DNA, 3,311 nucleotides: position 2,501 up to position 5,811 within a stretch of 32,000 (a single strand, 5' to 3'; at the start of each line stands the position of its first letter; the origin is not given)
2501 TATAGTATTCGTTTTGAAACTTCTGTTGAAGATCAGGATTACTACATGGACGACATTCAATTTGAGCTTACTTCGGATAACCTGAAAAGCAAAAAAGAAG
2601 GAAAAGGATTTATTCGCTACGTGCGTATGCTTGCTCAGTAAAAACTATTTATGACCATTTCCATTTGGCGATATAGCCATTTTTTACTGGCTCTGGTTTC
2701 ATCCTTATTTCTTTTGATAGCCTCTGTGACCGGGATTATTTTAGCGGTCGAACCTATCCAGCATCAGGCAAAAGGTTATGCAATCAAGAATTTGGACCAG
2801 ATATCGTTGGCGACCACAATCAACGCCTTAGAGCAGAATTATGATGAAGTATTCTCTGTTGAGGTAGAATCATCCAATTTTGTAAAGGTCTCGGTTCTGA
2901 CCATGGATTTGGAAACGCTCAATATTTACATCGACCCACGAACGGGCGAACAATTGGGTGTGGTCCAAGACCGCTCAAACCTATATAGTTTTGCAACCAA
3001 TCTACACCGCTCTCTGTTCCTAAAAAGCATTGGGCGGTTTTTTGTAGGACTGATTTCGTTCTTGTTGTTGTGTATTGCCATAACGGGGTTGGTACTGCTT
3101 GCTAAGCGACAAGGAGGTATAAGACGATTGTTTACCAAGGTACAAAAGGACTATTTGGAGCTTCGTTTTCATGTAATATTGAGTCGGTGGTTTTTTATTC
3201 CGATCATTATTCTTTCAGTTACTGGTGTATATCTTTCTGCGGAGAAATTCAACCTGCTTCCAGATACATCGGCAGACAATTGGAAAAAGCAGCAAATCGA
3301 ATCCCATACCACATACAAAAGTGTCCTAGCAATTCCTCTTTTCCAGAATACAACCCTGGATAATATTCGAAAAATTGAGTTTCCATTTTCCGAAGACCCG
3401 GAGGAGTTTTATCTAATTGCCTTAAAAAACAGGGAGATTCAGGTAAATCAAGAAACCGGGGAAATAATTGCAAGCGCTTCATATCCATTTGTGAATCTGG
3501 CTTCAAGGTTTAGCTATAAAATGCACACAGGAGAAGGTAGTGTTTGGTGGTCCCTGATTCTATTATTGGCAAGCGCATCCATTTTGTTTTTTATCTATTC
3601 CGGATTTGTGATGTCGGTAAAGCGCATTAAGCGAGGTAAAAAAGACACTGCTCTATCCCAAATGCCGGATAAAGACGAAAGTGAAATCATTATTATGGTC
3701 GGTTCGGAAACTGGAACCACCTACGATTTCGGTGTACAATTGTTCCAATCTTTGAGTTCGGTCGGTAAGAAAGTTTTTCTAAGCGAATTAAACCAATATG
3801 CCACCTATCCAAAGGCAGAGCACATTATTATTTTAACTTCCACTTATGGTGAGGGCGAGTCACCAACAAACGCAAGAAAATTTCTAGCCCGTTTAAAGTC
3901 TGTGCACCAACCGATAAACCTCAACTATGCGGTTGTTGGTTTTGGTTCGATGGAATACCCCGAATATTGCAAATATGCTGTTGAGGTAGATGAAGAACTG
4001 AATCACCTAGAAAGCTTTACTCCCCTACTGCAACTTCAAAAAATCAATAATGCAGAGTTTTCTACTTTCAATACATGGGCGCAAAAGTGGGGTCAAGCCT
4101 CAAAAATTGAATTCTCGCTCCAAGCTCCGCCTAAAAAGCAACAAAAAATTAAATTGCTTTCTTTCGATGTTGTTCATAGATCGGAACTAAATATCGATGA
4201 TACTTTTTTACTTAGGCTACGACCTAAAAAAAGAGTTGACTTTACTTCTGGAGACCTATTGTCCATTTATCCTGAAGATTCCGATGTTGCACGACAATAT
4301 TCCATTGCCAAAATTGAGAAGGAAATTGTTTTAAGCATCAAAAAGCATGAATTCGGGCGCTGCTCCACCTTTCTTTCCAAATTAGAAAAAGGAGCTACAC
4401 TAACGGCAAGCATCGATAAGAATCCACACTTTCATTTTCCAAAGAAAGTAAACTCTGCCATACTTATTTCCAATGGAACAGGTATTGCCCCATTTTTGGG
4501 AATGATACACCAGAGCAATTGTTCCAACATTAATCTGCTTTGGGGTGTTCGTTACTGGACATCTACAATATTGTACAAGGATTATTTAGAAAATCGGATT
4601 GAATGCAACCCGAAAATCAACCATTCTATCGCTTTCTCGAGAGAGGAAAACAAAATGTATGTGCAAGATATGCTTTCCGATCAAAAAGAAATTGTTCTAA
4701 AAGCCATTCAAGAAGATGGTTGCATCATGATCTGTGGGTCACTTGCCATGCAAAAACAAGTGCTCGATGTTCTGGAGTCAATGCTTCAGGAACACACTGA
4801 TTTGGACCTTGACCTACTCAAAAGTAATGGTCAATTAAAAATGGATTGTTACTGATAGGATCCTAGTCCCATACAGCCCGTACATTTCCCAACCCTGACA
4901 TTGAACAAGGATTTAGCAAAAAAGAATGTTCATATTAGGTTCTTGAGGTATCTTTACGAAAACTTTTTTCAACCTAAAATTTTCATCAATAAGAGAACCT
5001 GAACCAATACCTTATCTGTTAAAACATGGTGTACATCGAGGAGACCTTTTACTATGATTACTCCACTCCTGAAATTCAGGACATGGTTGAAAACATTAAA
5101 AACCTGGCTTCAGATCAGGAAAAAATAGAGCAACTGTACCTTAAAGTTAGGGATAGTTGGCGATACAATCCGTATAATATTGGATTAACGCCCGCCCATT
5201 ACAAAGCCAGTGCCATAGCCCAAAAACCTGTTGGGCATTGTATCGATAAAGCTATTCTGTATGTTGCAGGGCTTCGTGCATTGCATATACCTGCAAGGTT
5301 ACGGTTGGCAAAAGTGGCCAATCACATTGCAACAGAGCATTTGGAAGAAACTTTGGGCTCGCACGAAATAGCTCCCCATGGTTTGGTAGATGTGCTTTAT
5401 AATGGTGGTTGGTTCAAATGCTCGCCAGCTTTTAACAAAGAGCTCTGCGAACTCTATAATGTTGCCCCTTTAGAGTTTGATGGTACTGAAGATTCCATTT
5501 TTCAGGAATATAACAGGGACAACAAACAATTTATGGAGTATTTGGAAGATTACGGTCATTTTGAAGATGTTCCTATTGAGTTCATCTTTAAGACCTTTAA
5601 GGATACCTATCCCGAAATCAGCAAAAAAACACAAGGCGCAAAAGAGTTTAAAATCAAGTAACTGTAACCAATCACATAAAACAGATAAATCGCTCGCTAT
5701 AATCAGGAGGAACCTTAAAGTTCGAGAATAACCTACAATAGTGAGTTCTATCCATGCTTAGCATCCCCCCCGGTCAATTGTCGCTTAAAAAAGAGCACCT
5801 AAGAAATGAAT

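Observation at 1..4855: Self-contained NAD(P)H-to-periplasm electron-transfer operon: PepSY-TM/flavodoxin/FNR fusion with secreted DUF2271-like and ankyrin proteins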

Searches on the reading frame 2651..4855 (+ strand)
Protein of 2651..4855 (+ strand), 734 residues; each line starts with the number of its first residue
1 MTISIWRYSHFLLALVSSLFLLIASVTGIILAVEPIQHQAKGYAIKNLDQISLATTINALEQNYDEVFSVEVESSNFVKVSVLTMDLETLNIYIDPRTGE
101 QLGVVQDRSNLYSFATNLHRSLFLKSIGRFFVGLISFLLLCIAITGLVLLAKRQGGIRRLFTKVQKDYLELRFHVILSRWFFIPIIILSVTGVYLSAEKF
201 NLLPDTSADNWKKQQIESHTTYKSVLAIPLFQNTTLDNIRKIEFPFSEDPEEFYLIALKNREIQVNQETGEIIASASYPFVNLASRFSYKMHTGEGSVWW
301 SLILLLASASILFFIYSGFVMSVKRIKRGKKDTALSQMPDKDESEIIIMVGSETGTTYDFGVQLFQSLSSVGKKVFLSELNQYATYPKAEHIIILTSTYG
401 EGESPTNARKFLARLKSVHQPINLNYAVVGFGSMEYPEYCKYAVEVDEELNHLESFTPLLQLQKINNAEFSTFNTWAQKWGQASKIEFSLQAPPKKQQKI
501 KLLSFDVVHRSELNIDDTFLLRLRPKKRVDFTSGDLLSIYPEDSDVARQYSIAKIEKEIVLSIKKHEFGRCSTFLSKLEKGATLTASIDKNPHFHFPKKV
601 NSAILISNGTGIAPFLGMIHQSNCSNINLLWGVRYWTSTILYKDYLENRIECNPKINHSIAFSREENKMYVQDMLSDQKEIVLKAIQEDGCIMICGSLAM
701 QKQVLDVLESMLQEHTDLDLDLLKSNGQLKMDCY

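Call 3: search_protein_families(library=pfam, proteins=[window:2651-4855:+], max_evalue=0.01)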
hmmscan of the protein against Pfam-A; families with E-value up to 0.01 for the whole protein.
window:2651-4855:+ (734 aa): 4 families
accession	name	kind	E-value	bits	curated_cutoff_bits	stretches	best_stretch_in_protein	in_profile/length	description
PF03929.21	PepSY_TM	-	2e-34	120.2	28.8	1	9-325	3-295/295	PepSY-associated TM region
PF00258.30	Flavodoxin_1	-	3.3e-14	53.7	25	1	348-453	1-116/143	Flavodoxin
PF00175.26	NAD_binding_1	-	1.1e-08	36.1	22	1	605-704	1-107/109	Oxidoreductase NAD-binding domain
PF03413.25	PepSY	-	0.0012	19.6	24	0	63-104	28-59/60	Peptidase propeptide and YPEB domain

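Call 4: search_protein_families(library=ncbifam, proteins=[window:2651-4855:+], max_evalue=0.01)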
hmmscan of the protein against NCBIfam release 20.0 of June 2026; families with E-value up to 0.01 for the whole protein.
window:2651-4855:+ (734 aa): 21 families
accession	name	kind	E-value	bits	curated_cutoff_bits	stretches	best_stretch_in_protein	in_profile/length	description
TIGR01931.1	cysJ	equivalog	2.2e-38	132.2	668.15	2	564-720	412-576/597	assimilatory sulfite reductase (NADPH) flavoprotein subunit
NF008197.0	PRK10953.1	equivalog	1.3e-23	83.2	838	2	568-720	420-580/601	NADPH-dependent assimilatory sulfite reductase flavoprotein subunit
NF004859.0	PRK06214.1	equivalog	7.5e-15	54.5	432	1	564-714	354-512/539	sulfite reductase subunit alpha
NF005989.0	PRK08105.1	equivalog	2.5e-12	47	160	1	345-482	3-146/149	flavodoxin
NF006531.0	PRK09004.1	equivalog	2.8e-12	46.7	158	1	345-480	3-138/146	FMN-binding protein MioC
NF040810.1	BenC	equivalog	1e-10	41.3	430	1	510-710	111-317/333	benzoate 1,2-dioxygenase electron transfer component BenC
NF058510.1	bifunc_CpcD_PetH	exception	7.7e-10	38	635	1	568-711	218-379/405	bifunctional rod-capping linker CpcD/ferredoxin--NADP reductase PetH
NF045929.1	FNRPetHCyano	equivalog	2e-09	36.8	600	1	568-711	222-385/411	ferredoxin--NADP reductase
TIGR03224.1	benzo_boxA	equivalog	7.5e-08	31.7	459.2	1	569-730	235-407/411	benzoyl-CoA 2,3-epoxidase subunit BoxA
NF009805.0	PRK13289.1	equivalog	2.1e-07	30.2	432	1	530-711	184-380/399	NO-inducible flavohemoprotein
NF005216.0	PRK06703.1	subfamily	6.5e-07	29.5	127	1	345-447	3-105/151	flavodoxin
NF005963.0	PRK08051.1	equivalog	6.8e-07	28.8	230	1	516-708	16-214/233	NAD(P)H-flavin reductase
NF045803.1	MethMoxFADbindMmoC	equivalog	1e-06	27.8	500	1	526-704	135-321/343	aromatic/alkene monooxygenase hydroxylase FAD-binding subunit MmoC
NF000798.0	PRK00054.1-3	equivalog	1.6e-06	28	219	1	516-708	18-194/244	dihydroorotate dehydrogenase electron transfer subunit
TIGR01753.1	flav_short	equivalog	6.4e-05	23.5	123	1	346-453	1-109/140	flavodoxin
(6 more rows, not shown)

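Call 16: find_related_loci(query=window:2651-4855:+, collection=genome_contigs, flank=8000)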
Query window:2651-4855:+ (734 aa) in genome_contigs; peptide patterns used: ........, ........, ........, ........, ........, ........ (x = any residue, [..] = any of these).
31 stretches matched a pattern; 4 encode a relative of the query (tblastn E <= 1e-3); 4 distinct loci.
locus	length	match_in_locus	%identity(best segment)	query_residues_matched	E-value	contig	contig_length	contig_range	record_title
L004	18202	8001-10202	78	1-734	0e+0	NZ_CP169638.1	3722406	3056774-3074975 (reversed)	Flagellimonas sp. C4 chromosome, complete genome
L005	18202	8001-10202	81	1-734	0e+0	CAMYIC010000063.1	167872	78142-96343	MAG: uncultured Muricauda sp. isolate Biocath_Bacteroidota_12 genome assembly, contig: k127_32628, whole genome shotgun 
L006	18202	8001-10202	68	1-734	0e+0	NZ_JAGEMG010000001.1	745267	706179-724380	Muricauda sp. NFXS6 NFXS6_1, whole genome shotgun sequence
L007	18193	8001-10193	59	1-734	0e+0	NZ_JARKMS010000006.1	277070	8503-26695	Maribacter huludaoensis strain M208 NODE_6_length_277070_cov_205.278754, whole genome shotgun sequence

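Call 34: search_solved_structures(query=window:2651-4855:+, max_evalue=0.01, show_alignments=2)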
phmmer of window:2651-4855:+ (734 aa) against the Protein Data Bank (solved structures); distinct sequences matched with E-value up to 0.01: 91 (the best 60 are shown).
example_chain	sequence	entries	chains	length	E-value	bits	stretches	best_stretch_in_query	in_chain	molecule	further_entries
9q05_A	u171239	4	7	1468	1.2e-20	76.6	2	340-504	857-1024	Nitric oxide synthase | Ferredoxin--NADP reductase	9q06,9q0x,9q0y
9q15_B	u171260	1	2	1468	1.2e-20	76.6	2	340-504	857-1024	Nitric oxide synthase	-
3ojw_A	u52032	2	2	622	3.6e-17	65.1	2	592-709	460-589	NADPH-cytochrome P450 reductase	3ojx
5urh_A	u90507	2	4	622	7.3e-17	64.1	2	584-708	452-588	NADPH--cytochrome P450 reductase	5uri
3es9_A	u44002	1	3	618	9e-17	63.8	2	584-709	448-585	NADPH--cytochrome P450 reductase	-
3wkt_A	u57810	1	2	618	9.1e-17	63.8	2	584-709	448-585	NADPH-cytochrome P450 reductase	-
4yaf_A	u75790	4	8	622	9.7e-17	63.7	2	584-709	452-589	NADPH--cytochrome P450 reductase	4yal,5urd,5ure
1ja0_A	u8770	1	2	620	1e-16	63.6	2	584-708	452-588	NADPH-Cytochrome P450 Reductase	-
1j9z_A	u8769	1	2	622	1e-16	63.6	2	584-708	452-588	NADPH-Cytochrome P450 reductase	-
7l18_AAA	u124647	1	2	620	1.1e-16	63.5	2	584-708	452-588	NADPH--cytochrome P450 reductase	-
1amo_A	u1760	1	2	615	1.1e-16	63.5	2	584-709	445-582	NADPH-CYTOCHROME P450 REDUCTASE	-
9ef0_A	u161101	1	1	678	1.2e-16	63.4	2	584-709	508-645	NADPH--cytochrome P450 reductase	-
5urg_A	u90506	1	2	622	1.4e-16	63.1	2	584-708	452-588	NADPH--cytochrome P450 reductase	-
6j7a_A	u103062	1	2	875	3.9e-16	61.7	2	584-709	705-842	Heme oxygenase 1,NADPH--cytochrome P450 reductase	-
6j79_A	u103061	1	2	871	4e-16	61.7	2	584-709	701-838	Heme oxygenase 1,NADPH--cytochrome P450 reductase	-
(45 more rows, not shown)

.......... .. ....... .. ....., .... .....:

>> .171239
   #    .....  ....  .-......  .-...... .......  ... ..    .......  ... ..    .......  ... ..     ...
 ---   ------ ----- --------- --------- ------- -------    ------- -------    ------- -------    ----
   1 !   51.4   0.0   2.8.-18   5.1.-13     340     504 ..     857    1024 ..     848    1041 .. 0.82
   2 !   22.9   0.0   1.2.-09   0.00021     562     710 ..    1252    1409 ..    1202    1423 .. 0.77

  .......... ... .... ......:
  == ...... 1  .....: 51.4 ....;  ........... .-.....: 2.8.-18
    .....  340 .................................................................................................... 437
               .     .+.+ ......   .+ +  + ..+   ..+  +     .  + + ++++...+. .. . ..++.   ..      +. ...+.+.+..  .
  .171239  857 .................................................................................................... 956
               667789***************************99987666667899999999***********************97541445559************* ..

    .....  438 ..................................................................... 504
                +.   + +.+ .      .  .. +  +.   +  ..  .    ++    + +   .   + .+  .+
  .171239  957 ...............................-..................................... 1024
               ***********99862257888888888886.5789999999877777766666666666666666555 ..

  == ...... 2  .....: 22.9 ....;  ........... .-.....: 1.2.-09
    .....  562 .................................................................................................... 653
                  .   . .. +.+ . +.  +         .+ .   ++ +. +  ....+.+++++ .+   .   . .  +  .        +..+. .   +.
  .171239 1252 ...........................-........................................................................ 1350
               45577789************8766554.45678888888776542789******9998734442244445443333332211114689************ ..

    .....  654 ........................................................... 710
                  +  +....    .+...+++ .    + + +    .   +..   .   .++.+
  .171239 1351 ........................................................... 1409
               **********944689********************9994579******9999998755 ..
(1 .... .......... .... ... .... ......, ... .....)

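Call 69: find_homologous_proteins(query=window:2651-4852:+, max_evalue=1e-10)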
Query window:2651-4852:+ (734 aa): 2786 proteins with E <= 1e-10 among 8000 candidates; the best 120 are listed.
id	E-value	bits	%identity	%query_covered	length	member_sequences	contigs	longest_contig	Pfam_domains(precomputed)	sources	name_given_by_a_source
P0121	0.0e+0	1607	98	100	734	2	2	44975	PF03929.22,PF00175.27,PF00258.31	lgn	-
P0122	0.0e+0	1290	78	100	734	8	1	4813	PF03929.22,PF00175.27,PF00258.31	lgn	-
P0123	0.0e+0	1283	78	100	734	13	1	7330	PF03929.22,PF00175.27,PF00258.31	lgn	-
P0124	0.0e+0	1132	69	100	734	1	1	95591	PF03929.22,PF00175.27,PF00258.31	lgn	-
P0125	0.0e+0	1112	67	100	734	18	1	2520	PF03929.22,PF00175.27,PF00258.31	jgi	-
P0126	0.0e+0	1103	66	100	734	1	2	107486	PF03929.22,PF00175.27,PF00258.31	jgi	-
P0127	0.0e+0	1018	62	100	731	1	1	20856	PF03929.22,PF00175.27,PF00258.31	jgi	-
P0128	0.0e+0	1012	62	100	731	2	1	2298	PF03929.22,PF00175.27,PF26733.1,PF00258.31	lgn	-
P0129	0.0e+0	1012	61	100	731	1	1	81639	PF03929.22,PF00175.27,PF00258.31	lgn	-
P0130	0.0e+0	1011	62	100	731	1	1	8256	PF03929.22,PF00175.27,PF00258.31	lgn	-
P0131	0.0e+0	1010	62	100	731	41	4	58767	PF03929.22,PF00175.27,PF00258.31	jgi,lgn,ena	-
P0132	1.3e-298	1010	62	100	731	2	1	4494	PF03929.22,PF00175.27,PF00258.31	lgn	-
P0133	3.1e-298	1009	61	100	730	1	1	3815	PF03929.22,PF00175.27,PF00258.31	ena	-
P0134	8.2e-298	1008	61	100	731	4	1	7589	PF03929.22,PF00175.27,PF00258.31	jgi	jgi:sulfite reductase (NADPH) flavoprotein alpha-component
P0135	1.4e-297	1007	60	100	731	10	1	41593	PF03929.22,PF00175.27,PF00258.31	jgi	jgi:sulfite reductase (NADPH) flavoprotein alpha-component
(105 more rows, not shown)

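Call 83: predict_structure(alignment_id=A5)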
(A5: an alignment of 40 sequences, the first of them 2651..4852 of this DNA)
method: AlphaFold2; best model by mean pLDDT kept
length: 734 residues; sequences in the alignment: 40
mean_pLDDT: 78.7   pTM: 0.42
mean pLDDT of the five models: 78.7, 77.7, 77.5, 73.8, 73.5
residues with pLDDT >= 90: 222; 70-90: 318; 50-70: 147; < 50: 47
segments of 3 or more residues with pLDDT < 50: 1-3, 163-173, 204-209, 280-296, 328-334
pLDDT, mean of each block of 10 residues (from residue 1): 51 74 72 61 71 88 84 76 76 85 73 66 62 77 73 57 42 54 72 66 49 64 83 85 79 79 82 71 41 49 73 68 53 61 93 75 90 90 92 87 76 89 93 75 93 90 87 92 90 59 93 93 93 92 77 93 86 91 92 85 93 93 88 92 86 88 90 93 91 89 91 82 87 78
secondary structure, 60 per line:
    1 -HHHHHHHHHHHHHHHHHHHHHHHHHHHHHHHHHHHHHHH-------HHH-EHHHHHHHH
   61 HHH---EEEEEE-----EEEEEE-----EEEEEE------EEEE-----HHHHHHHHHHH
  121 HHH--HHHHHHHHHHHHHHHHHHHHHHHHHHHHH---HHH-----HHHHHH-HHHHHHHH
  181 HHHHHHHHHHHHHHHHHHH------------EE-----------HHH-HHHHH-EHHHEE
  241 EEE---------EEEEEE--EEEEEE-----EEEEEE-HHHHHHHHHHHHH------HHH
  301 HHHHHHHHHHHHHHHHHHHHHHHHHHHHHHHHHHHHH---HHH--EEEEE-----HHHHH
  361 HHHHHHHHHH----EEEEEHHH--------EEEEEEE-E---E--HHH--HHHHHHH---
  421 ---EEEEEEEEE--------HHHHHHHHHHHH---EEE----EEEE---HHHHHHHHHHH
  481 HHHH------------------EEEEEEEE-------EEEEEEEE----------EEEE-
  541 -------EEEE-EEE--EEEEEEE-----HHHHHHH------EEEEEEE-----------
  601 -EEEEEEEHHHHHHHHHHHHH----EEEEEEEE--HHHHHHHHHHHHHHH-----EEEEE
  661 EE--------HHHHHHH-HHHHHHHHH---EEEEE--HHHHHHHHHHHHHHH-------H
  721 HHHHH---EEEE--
elements in order (helices of 4 or more, strands of 3 or more residues): H2-40 H53-63 E67-72 E78-83 E89-94 E101-104 H110-123 H126-154 H166-171 H173-199 H229-233 E239-243 E253-258 E261-266 E272-277 H279-291 H298-337 E346-350 H356-370 E375-379 E391-397 H411-417 E424-432 H441-452 E456-458 E463-466 H470-484 E503-510 E518-525 E536-539 E548-551 E553-555 E558-564 H570-576 E583-589 E602-608 H609-621 E626-633 H636-650 E656-662 H671-677 H679-687 E691-695 H698-712 H720-725 E729-732

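Call 87: fold_search(model_id=the predicted structure, library=pdb)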
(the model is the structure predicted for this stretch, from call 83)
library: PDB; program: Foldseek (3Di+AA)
matches with E <= 10: 1426; with E <= 0.001: 336
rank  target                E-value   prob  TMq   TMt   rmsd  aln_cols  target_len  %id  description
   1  6efv                  9.6e-22  1.00  0.29  0.39  18.4       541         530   18  The NADPH-dependent sulfite reductase flavoprotein adopts an extended conformation that is unique to this diflavin reduc (released 2019-02-27)
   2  9q05                  1.5e-21  1.00  0.30  0.17  34.0       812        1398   15  syNOS monomer bound to NADPH (released 2026-01-14)
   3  6njr_A                2.2e-21  1.00  0.32  0.37  11.4       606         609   16  Spin-Labeled T177C/A637C Mutant of Rat CYPOR (released 2019-02-27)
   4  9q0y_A                5.6e-21  1.00  0.29  0.17  33.7       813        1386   15  Asymmetric syNOS (released 2026-01-14)
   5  3qe2_A                7.0e-21  1.00  0.31  0.37  11.5       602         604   17  Crystal Structure of Human NADPH-Cytochrome P450 Reductase (released 2011-08-03)
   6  9q15_A                7.8e-21  1.00  0.29  0.17  33.7       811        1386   15  syNOS Asymmetric Locked State (Composite) (released 2026-01-14)
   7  5urg_B                1.7e-20  1.00  0.32  0.39  10.8       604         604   18  rat CYPOR D632F mutant (released 2018-02-14)
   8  1amo_A                1.7e-20  1.00  0.32  0.38  11.5       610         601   18  THREE-DIMENSIONAL STRUCTURE OF NADPH-CYTOCHROME P450 REDUCTASE: PROTOTYPE FOR FMN-AND FAD-CONTAINING ENZYMES (released 1998-06-17)
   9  8dme_A                2.9e-20  1.00  0.30  0.22  25.6       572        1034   18  CYP102A1 in Open Conformation (released 2023-07-19)
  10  5uri_A                3.1e-20  1.00  0.31  0.37  11.4       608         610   17  Rat CYPOR/D632A with 2'-AMP (released 2018-02-14)
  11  6j7i_B                3.3e-20  1.00  0.40  0.37   9.9       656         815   17  Fusion protein of heme oxygenase-1 and NADPH cytochrome P450 reductase (15aa) (released 2019-04-10)
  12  6j7a_A                4.6e-20  1.00  0.39  0.36   9.9       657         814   17  Fusion protein of heme oxygenase-1 and NADPH cytochrome P450 reductase (17aa) (released 2019-04-10)
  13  6njr_B                5.7e-20  1.00  0.33  0.39  11.2       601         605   17  Spin-Labeled T177C/A637C Mutant of Rat CYPOR (released 2019-02-27)
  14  3qe2_B                5.7e-20  1.00  0.31  0.37  11.5       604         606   17  Crystal Structure of Human NADPH-Cytochrome P450 Reductase (released 2011-08-03)
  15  3es9_A                6.0e-20  1.00  0.36  0.43   8.3       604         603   18  NADPH-Cytochrome P450 Reductase in an Open Conformation (released 2009-01-20)
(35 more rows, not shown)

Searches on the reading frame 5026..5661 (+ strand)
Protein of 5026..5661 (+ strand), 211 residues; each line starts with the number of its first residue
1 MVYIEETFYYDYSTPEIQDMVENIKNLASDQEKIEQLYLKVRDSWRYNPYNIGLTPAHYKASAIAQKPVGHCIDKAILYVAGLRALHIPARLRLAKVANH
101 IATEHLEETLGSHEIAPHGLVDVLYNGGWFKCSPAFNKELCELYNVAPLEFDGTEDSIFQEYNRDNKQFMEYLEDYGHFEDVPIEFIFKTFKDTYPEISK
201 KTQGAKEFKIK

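Call 3: search_protein_families(library=pfam, proteins=[window:5026-5661:+], max_evalue=0.01)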
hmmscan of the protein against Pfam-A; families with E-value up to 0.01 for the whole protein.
window:5026-5661:+ (211 aa): 1 family
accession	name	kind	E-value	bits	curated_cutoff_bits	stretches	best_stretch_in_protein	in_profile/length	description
PF01841.26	Transglut_core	-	8.9e-13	48.9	23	1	20-133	3-107/108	Transglutaminase-like superfamily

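Call 4: search_protein_families(library=ncbifam, proteins=[window:5026-5661:+], max_evalue=0.01)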
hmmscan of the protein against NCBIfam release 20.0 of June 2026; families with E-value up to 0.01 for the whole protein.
window:5026-5661:+ (211 aa): 0 families
